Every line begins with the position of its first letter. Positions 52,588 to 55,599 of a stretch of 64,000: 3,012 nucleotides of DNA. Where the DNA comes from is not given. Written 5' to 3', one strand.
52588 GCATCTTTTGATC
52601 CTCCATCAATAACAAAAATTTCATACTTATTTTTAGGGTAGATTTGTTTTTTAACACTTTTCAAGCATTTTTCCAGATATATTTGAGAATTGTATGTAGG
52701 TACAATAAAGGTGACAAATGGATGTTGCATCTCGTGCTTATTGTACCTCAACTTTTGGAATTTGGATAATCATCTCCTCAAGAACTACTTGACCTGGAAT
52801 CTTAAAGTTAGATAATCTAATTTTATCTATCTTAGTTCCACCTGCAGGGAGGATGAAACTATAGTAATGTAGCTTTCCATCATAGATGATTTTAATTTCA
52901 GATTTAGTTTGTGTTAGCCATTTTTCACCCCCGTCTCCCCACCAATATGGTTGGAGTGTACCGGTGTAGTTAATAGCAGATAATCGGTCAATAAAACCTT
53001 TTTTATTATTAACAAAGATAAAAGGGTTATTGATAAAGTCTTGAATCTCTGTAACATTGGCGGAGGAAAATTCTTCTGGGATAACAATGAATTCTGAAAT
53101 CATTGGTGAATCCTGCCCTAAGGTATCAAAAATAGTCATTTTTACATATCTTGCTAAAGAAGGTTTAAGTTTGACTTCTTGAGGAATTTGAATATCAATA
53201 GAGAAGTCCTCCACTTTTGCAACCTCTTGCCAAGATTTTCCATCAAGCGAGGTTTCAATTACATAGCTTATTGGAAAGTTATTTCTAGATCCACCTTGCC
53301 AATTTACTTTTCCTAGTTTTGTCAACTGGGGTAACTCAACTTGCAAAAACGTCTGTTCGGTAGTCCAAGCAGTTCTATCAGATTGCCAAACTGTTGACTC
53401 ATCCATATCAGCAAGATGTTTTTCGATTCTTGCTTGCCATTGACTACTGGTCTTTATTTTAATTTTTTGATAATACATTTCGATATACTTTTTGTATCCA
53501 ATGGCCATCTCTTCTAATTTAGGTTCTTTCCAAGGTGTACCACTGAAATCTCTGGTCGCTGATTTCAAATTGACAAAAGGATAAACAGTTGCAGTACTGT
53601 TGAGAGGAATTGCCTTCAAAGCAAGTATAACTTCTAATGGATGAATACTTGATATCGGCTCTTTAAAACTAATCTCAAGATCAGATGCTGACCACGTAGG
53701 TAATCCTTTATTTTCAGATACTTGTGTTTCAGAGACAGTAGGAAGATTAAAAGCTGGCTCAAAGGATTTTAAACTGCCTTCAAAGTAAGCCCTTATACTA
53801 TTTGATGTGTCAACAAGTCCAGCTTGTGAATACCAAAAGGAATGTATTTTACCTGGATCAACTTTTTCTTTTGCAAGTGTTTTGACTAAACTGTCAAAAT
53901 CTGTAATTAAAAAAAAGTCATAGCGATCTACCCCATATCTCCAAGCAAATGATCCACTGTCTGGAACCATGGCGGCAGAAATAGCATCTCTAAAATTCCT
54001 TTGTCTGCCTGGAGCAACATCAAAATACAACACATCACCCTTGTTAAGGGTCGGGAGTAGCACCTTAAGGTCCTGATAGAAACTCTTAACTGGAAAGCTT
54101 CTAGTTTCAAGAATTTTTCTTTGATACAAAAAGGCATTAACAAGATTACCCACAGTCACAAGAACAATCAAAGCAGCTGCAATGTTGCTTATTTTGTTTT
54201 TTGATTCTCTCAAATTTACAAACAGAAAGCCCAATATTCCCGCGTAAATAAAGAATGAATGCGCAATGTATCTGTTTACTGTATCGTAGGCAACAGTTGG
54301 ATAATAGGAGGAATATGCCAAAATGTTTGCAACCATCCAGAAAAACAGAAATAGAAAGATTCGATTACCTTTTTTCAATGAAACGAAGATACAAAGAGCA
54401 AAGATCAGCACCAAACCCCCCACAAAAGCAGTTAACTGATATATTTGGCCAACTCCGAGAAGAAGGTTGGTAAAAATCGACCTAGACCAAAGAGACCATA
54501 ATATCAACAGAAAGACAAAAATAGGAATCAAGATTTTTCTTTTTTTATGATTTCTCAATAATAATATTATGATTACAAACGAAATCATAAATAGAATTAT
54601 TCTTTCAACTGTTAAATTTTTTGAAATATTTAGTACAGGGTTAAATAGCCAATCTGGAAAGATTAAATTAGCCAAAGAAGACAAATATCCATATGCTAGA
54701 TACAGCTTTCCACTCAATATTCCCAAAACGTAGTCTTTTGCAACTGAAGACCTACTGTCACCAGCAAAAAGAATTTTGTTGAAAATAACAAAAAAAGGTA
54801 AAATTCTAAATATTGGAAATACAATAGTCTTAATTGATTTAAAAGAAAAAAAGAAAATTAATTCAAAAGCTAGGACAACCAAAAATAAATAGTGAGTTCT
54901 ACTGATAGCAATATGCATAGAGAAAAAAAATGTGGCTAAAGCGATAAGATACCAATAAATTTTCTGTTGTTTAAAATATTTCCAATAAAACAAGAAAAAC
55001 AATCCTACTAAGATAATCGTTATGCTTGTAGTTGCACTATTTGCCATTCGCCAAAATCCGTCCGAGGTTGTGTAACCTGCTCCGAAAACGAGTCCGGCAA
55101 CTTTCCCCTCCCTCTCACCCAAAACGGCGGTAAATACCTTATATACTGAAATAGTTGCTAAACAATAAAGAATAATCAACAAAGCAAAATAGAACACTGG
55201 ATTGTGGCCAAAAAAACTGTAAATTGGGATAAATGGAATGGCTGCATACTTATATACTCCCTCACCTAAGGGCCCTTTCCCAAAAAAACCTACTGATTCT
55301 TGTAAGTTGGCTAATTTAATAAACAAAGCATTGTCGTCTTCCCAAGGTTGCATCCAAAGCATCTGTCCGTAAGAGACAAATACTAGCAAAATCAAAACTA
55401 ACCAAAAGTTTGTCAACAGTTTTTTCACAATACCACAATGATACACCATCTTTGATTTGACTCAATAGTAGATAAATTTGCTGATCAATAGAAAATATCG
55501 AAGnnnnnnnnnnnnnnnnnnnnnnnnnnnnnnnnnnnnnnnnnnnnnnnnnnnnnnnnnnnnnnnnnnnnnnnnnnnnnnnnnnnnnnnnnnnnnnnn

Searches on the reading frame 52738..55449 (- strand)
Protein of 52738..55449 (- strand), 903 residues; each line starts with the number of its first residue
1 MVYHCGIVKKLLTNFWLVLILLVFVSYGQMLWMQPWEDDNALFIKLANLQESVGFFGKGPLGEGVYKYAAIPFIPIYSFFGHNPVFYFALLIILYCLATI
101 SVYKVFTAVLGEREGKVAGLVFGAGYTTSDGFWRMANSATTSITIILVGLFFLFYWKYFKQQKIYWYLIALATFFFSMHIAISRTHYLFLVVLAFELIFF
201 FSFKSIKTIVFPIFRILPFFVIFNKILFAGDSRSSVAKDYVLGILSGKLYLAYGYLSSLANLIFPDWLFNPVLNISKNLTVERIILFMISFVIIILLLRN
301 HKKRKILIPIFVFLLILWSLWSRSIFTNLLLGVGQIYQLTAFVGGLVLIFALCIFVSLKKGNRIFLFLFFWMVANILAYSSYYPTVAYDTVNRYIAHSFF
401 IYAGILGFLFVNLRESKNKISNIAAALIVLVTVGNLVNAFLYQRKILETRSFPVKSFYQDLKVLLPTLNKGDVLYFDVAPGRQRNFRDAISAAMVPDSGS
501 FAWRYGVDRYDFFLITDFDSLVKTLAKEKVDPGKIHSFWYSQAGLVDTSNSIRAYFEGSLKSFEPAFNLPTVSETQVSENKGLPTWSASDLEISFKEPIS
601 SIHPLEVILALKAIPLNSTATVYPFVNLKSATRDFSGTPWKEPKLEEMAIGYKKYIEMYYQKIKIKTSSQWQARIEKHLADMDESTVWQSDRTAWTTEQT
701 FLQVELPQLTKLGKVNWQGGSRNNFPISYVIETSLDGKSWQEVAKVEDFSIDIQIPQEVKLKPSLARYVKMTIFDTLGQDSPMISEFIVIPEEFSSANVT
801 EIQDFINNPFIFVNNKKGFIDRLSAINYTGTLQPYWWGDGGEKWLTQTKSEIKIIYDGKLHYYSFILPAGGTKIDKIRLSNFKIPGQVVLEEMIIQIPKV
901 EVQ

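Call 3: search_protein_families(library=pfam, proteins=[window:52738-55449:-])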
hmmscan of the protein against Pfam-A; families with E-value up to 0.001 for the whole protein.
window:52738-55449:- (903 aa): 2 families
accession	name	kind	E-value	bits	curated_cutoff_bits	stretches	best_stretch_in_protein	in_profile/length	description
PF00754.31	F5_F8_type_C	-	1.1e-11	45.4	28.2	1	665-786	2-126/127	F5/8 type C domain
PF22633.2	F5_F8_type_C_2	-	2.1e-06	28.7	27.8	1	681-771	4-91/91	NedA-like, galactose-binding domain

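Call 5: search_protein_families(library=ncbifam, proteins=[window:52738-55449:-], max_evalue=0.00001)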
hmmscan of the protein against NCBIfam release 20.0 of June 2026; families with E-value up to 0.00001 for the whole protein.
window:52738-55449:- (903 aa): 0 families

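Call 38: find_homologous_proteins(query=window:52738-55449:-, max_evalue=0.00001)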
Query window:52738-55449:- (903 aa): 25 proteins with E <= 0.00001 among 8000 candidates.
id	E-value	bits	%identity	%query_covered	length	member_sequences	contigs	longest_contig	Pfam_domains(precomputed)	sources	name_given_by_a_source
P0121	2.5e-257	875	47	97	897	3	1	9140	PF00754.32,PF22633.4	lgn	-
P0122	6.2e-252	857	48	96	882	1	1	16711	PF00754.32,PF22633.4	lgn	-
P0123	5.5e-250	850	47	96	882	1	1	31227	PF00754.32,PF22633.4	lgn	-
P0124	3.0e-249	848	45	98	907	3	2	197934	PF00754.32,PF22633.4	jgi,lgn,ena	jgi:hypothetical protein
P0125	6.2e-243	827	45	98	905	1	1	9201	PF00754.32,PF22633.4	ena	-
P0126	2.0e-242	825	45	98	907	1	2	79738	PF00754.32,PF22633.4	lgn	-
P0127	2.7e-238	812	43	99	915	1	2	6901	PF00754.32,PF22633.4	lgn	-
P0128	5.2e-235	801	45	97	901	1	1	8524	PF00754.32,PF22633.4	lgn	-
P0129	6.0e-227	774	42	99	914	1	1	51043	PF00754.32,PF22633.4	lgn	-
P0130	7.0e-224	764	41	97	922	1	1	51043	PF00754.32,PF22633.4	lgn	-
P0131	4.8e-223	761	41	100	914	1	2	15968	PF00754.32,PF22633.4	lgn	-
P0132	3.1e-219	749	42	98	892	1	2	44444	PF00754.32,PF22633.4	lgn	-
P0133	2.0e-214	733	44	97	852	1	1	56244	PF00754.32,PF22633.4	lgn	-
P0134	1.4e-210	720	39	97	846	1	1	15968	PF00754.32,PF22633.4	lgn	-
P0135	1.3e-207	710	43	98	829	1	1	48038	PF00754.32,PF22633.4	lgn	-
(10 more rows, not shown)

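Call 50: predict_structure(alignment_id=A1)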
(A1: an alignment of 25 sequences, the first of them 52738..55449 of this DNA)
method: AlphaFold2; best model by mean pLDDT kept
length: 903 residues; sequences in the alignment: 25
mean_pLDDT: 85.3   pTM: 0.73
mean pLDDT of the five models: 85.3, 84.1, 82.8, 82.6, 81.4
residues with pLDDT >= 90: 384; 70-90: 438; 50-70: 73; < 50: 8
segments of 3 or more residues with pLDDT < 50: 329-332
pLDDT, mean of each block of 10 residues (from residue 1): 62 86 91 82 83 74 78 90 89 94 95 94 82 78 93 94 93 92 82 88 62 87 76 63 80 87 85 70 87 89 92 93 72 68 92 90 93 88 68 80 94 84 89 92 90 91 91 92 87 76 79 90 88 93 91 89 72 87 86 87 91 91 87 78 86 89 89 84 83 71 93 89 84 94 81 74 93 83 90 84 87 90 89 90 76 92 89 90 93 85 50
secondary structure, 60 per line:
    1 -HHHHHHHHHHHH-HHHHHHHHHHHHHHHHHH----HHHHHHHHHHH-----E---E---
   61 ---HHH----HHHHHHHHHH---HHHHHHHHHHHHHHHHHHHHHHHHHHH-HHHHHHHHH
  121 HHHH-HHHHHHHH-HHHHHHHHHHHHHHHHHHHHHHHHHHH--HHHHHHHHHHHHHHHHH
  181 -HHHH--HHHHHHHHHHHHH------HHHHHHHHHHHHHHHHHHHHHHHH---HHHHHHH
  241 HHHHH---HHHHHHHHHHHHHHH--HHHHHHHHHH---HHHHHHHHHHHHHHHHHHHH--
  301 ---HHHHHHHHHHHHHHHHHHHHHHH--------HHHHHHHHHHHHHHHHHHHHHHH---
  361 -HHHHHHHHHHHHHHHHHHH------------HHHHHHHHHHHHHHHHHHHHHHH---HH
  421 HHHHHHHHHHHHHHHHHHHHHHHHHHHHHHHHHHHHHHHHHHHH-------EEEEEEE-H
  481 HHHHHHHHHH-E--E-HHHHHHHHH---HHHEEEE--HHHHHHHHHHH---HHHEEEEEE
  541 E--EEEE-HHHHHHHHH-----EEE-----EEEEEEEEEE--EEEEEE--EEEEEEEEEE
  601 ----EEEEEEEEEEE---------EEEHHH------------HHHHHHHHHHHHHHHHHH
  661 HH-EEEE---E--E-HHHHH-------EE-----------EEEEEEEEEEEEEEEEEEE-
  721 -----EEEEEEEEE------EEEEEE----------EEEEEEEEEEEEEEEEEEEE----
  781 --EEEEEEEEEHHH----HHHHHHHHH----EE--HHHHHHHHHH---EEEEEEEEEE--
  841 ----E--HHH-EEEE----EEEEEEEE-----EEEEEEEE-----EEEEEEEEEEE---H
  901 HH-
elements in order (helices of 4 or more, strands of 3 or more residues): H2-13 H15-32 H37-47 H71-80 H84-110 H112-124 H126-133 H135-161 H164-180 H182-185 H188-200 H207-230 H234-245 H249-263 H266-275 H279-298 H304-326 H335-357 H362-380 H393-415 H419-464 E472-478 H480-490 H497-505 E512-515 H518-528 E535-541 E544-547 H549-557 E563-565 E571-580 E583-588 E591-600 E605-615 E625-627 H643-662 E664-667 H676-680 E701-719 E726-734 E741-746 E757-776 E783-791 H799-807 H816-825 E829-838 E852-855 E860-867 E873-880 E886-896

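Call 52: fold_search(model_id=the predicted structure, library=pdb)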
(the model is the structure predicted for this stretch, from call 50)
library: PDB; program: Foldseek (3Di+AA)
matches with E <= 10: 1088; with E <= 0.001: 176
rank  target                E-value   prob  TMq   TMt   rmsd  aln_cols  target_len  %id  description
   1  6w98_A                1.7e-08  1.00  0.23  0.17  31.3      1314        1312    9  Single-Particle Cryo-EM Structure of Arabinofuranosyltransferase AftD from Mycobacteria (released 2020-05-13)
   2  6wbx                  1.1e-07  1.00  0.24  0.19  30.7      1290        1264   10  Single-Particle Cryo-EM Structure of Arabinofuranosyltransferase AftD from Mycobacteria, Mutant R1389S Class 1 (released 2020-05-13)
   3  4lqr                  2.1e-07  1.00  0.14  0.77   2.3       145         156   21  Structure of CBM32-3 from a family 31 glycoside hydrolase from Clostridium perfringens (released 2014-07-23)
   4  4lks_A                3.3e-07  1.00  0.14  0.74   2.7       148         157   21  Structure of CBM32-3 from a family 31 glycoside hydrolase from Clostridium perfringens in complex with galactose (released 2014-12-24)
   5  4a44                  4.1e-07  1.00  0.13  0.78   2.5       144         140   17  CpGH89CBM32-5, from Clostridium perfringens, in complex with the Tn Antigen (released 2012-04-04)
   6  4a41                  4.3e-07  1.00  0.13  0.78   2.6       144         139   17  CpGH89CBM32-5, from Clostridium perfringens, in complex with galactose (released 2012-04-04)
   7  6wby                  5.8e-07  1.00  0.25  0.20  20.6       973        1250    9  Single-Particle Cryo-EM Structure of Arabinofuranosyltransferase AftD from Mycobacteria, Mutant R1389S Class 2 (released 2020-05-13)
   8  2v5d                  7.5e-07  1.00  0.13  0.16   3.4       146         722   22  Structure of a Family 84 Glycoside Hydrolase and a Family 32 Carbohydrate-Binding Module in Tandem from Clostridium perf (released 2009-01-27)
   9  2j1a                  8.6e-07  1.00  0.13  0.75   2.8       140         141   21  Structure of CBM32 from Clostridium perfringens beta-N- acetylhexosaminidase GH84C in complex with galactose (released 2006-08-22)
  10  7nsn_A                8.6e-07  1.00  0.14  0.10  13.3       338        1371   13  Multi-domain GH92 alpha-1,2-mannosidase from Neobacillus novalis: mannoimidazole complex (released 2022-09-21)
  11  2v72                  1.2e-06  1.00  0.13  0.78   2.3       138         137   19  The structure of the family 32 CBM from C. perfringens NanJ in complex with galactose (released 2007-08-21)
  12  2j7m_A                1.3e-06  1.00  0.13  0.74   3.1       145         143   21  Characterization of a Family 32 CBM (released 2006-10-16)
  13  2vca                  1.7e-06  1.00  0.13  0.14  23.8       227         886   14  Family 89 glycoside hydrolase from Clostridium perfringens in complex with beta-N-acetyl-D-glucosamine (released 2008-03-18)
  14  4a4a_A                1.8e-06  1.00  0.13  0.14  23.8       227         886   14  CpGH89 (E483Q, E601Q), from Clostridium perfringens, in complex with its substrate GlcNAc-alpha-1,4-galactose (released 2012-04-04)
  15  7mfk                  1.8e-06  1.00  0.13  0.14  23.8       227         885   14  Structure of the Clostridium perfringens GH89 in complex with alpha-HNJNAc (released 2021-07-28)
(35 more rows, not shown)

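Call 69: search_solved_structures(query=A1, max_evalue=10)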
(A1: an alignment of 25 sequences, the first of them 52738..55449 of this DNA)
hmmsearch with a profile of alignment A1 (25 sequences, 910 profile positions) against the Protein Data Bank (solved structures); distinct sequences matched with E-value up to 10: 56.
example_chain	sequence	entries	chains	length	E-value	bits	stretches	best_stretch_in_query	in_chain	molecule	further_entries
4lks_A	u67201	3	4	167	2.3e-13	52.2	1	669-787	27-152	Glycosyl hydrolase, family 31/fibronectin type III domain protein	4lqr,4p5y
2j7m_A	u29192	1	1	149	7.9e-13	50.5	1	683-789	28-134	HYALURONIDASE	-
2j1a_A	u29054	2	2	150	8e-13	50.4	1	683-789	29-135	HYALURONIDASE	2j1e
2v5d_A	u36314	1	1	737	7.6e-12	47.2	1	652-789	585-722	O-GLCNACASE NAGJ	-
2jd9_A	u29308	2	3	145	1.3e-08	36.5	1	680-796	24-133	YECBM32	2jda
4a42_A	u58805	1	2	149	1.8e-08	36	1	662-781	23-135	ALPHA-N-ACETYLGLUCOSAMINIDASE FAMILY PROTEIN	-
4a41_A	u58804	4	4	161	2.2e-07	32.4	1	681-786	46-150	ALPHA-N-ACETYLGLUCOSAMINIDASE FAMILY PROTEIN | Alpha-N-acetylglucosaminidase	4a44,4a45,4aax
7rg7_A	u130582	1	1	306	1.6e-06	29.5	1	681-783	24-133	nano CLostridial Antibody Mimetic Protein 8 VHH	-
8ayr_A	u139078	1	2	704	4.9e-06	28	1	683-797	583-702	Coagulation factor 5/8 type domain protein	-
2w1q_A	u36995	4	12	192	9.3e-06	27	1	671-803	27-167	HYALURONOGLUCOSAMINIDASE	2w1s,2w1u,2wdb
1wcq_A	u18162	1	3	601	1.4e-05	26.5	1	679-796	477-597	SIALIDASE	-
1w8n_A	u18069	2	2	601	1.4e-05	26.5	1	679-796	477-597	BACTERIAL SIALIDASE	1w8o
2bzd_A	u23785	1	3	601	1.4e-05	26.5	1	679-796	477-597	BACTERIAL SIALIDASE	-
2ber_A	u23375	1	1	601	1.4e-05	26.5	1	679-796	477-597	BACTERIAL SIALIDASE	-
1eut_A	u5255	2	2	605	1.4e-05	26.5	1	679-796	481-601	SIALIDASE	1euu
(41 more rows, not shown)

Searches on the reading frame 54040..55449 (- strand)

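Call 37: search_protein_families(library=pfam, proteins=[window:54040-55449:-], max_evalue=5)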
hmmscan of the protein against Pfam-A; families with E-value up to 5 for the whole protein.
window:54040-55449:- (470 aa): 1 family
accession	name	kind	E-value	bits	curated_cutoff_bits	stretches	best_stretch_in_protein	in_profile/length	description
PF19948.4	DUF6410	-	0.032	14.5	25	1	366-439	85-159/189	Family of unknown function (DUF6410)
